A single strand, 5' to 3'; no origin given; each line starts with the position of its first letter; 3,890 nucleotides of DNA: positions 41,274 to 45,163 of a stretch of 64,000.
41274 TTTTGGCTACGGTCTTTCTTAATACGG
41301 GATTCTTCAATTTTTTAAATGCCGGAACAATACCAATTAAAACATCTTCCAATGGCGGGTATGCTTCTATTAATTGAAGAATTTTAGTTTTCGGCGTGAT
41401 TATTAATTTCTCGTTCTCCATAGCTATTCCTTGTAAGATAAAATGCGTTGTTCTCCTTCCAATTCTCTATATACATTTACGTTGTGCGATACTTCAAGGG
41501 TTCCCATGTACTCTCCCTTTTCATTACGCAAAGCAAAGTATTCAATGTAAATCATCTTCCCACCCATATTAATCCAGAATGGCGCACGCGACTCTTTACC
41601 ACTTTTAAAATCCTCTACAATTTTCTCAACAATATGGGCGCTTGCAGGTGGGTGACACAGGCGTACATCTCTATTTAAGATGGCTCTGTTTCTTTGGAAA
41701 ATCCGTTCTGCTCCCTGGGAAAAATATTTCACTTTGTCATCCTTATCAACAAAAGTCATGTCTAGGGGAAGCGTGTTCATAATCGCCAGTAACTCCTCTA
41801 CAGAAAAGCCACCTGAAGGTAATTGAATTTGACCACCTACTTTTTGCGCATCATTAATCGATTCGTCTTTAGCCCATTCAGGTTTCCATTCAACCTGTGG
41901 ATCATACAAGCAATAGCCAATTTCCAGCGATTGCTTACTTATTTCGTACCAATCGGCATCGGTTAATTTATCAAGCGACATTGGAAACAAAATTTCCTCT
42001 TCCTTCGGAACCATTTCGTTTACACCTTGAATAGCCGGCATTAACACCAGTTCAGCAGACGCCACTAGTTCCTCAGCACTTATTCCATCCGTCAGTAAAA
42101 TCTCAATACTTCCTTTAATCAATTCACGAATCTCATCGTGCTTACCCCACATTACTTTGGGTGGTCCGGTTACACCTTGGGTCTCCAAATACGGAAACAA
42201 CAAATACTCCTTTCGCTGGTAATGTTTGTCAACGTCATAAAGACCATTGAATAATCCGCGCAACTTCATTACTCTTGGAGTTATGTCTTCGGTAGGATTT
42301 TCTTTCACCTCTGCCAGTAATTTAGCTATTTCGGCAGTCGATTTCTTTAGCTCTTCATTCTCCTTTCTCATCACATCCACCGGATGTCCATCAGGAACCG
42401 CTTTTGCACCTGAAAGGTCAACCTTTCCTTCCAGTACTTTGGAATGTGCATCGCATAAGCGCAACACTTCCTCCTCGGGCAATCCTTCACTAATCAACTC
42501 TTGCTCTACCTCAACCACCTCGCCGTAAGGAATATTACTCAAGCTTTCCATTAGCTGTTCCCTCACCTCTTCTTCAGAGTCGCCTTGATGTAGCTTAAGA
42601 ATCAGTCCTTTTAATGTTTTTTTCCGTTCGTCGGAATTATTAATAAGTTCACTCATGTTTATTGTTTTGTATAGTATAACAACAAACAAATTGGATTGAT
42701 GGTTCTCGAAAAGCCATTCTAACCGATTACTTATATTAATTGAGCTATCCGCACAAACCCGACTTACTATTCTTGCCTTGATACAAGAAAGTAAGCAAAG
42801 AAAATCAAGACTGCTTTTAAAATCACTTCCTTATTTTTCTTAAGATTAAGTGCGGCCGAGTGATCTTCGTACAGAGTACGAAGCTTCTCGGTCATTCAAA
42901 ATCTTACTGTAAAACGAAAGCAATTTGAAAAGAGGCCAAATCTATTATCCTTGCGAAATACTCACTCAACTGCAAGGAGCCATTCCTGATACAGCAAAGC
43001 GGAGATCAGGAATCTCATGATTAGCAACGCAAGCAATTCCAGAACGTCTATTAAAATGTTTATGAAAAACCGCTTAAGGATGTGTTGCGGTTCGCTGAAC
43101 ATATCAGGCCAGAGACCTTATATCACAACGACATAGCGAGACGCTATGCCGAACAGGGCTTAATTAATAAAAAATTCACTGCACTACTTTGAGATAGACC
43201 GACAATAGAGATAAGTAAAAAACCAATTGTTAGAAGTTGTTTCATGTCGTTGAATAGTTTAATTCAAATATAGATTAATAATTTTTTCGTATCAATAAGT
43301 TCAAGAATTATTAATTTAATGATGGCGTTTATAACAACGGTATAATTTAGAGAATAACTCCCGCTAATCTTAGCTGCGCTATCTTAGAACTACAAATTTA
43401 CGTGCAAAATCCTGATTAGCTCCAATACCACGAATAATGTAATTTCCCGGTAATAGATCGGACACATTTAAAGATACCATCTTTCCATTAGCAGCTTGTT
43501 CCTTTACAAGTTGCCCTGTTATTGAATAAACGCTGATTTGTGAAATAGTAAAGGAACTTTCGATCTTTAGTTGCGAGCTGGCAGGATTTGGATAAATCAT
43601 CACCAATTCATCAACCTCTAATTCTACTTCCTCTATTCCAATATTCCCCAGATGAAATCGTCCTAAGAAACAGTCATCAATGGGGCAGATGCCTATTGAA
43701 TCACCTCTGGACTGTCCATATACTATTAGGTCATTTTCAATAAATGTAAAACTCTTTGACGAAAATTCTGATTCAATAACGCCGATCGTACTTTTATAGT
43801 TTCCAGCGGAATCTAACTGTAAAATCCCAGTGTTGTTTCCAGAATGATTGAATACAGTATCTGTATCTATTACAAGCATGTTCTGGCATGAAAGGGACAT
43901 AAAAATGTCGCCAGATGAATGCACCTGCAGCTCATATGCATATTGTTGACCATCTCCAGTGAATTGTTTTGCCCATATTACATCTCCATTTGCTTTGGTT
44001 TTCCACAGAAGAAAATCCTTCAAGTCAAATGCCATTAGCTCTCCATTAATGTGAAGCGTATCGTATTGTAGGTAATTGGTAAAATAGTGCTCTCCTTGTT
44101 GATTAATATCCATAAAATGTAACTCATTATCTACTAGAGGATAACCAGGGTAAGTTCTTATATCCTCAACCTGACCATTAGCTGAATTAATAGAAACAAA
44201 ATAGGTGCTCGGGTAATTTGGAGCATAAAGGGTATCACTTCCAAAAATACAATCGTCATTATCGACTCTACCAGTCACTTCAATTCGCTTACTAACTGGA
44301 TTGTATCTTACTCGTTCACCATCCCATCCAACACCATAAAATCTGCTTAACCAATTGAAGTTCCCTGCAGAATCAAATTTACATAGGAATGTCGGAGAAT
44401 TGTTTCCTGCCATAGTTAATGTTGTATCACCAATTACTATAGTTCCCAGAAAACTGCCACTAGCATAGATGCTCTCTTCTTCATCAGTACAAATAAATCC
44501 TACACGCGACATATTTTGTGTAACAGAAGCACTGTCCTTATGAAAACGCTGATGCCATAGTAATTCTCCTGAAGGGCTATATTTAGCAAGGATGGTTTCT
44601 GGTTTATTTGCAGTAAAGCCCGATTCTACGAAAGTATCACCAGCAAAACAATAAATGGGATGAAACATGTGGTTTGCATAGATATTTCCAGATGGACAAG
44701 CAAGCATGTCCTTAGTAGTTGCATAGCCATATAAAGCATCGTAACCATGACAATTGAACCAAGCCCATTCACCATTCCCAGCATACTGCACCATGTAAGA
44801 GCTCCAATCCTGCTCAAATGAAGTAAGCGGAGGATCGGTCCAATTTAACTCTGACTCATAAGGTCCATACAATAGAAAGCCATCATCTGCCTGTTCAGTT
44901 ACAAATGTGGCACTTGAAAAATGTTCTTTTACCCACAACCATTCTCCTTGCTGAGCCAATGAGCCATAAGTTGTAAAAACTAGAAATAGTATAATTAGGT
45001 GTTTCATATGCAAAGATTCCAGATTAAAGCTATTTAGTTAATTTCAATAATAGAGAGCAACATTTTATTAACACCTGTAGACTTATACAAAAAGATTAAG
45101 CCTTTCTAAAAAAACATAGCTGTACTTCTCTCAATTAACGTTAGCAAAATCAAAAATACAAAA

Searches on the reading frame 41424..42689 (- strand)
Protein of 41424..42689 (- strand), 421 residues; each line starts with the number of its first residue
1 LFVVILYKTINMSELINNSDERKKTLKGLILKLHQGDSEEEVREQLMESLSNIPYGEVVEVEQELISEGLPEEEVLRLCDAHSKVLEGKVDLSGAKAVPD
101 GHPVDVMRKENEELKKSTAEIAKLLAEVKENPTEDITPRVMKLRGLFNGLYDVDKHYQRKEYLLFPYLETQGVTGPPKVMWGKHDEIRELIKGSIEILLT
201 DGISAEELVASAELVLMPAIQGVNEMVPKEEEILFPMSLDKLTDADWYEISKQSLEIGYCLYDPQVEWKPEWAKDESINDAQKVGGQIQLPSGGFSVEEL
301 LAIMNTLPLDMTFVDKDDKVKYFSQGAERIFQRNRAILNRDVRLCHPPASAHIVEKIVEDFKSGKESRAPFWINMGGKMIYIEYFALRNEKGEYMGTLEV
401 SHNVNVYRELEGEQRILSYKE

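Call 85: search_protein_families(library=pfam, proteins=[window:41424-42689:-], max_evalue=0.00001)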
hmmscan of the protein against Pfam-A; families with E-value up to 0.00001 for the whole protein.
window:41424-42689:- (421 aa): 3 families
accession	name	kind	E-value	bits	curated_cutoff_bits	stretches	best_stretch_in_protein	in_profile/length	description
PF13596.12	PAS_10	-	5.2e-24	85.4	22.1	1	302-404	3-105/106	PAS domain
PF04282.18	DUF438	-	5.6e-21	74.7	25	1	26-91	1-66/67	Family of unknown function (DUF438)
PF01814.28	Hemerythrin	-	8.8e-15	55.7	25.3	1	102-237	1-126/127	Hemerythrin HHE cation binding domain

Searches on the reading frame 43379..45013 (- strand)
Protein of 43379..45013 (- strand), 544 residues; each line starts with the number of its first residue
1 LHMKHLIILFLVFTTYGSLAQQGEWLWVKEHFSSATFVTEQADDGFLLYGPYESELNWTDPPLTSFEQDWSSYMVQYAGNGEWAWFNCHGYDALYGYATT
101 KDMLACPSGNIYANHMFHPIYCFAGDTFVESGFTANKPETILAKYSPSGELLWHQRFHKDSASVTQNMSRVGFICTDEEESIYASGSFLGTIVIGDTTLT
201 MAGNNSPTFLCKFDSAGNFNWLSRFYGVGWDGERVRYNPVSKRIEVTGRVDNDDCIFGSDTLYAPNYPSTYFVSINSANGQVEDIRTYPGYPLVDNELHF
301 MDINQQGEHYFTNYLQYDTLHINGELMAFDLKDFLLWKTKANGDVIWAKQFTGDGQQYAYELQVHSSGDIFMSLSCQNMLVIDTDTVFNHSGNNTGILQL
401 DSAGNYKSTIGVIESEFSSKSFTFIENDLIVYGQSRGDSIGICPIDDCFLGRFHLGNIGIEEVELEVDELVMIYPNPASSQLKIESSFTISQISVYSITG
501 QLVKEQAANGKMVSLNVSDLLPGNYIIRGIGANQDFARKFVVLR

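Call 77: search_protein_families(library=ncbifam, proteins=[window:43379-45013:-], max_evalue=1e-10)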
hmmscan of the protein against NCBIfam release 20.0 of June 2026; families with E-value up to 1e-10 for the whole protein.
window:43379-45013:- (544 aa): 1 family
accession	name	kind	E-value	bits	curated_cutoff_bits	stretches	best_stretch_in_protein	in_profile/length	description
TIGR04183.1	Por_Secre_tail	domain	8.2e-12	44.9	23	1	473-542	1-71/72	T9SS type A sorting domain-containing protein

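Call 85: search_protein_families(library=pfam, proteins=[window:43379-45013:-], max_evalue=0.00001)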
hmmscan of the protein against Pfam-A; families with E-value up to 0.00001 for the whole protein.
window:43379-45013:- (544 aa): 1 family
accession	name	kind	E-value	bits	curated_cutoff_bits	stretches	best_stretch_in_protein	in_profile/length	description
PF18962.6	Por_Secre_tail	-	4e-13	49.9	27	1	473-542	1-75/75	Secretion system C-terminal sorting domain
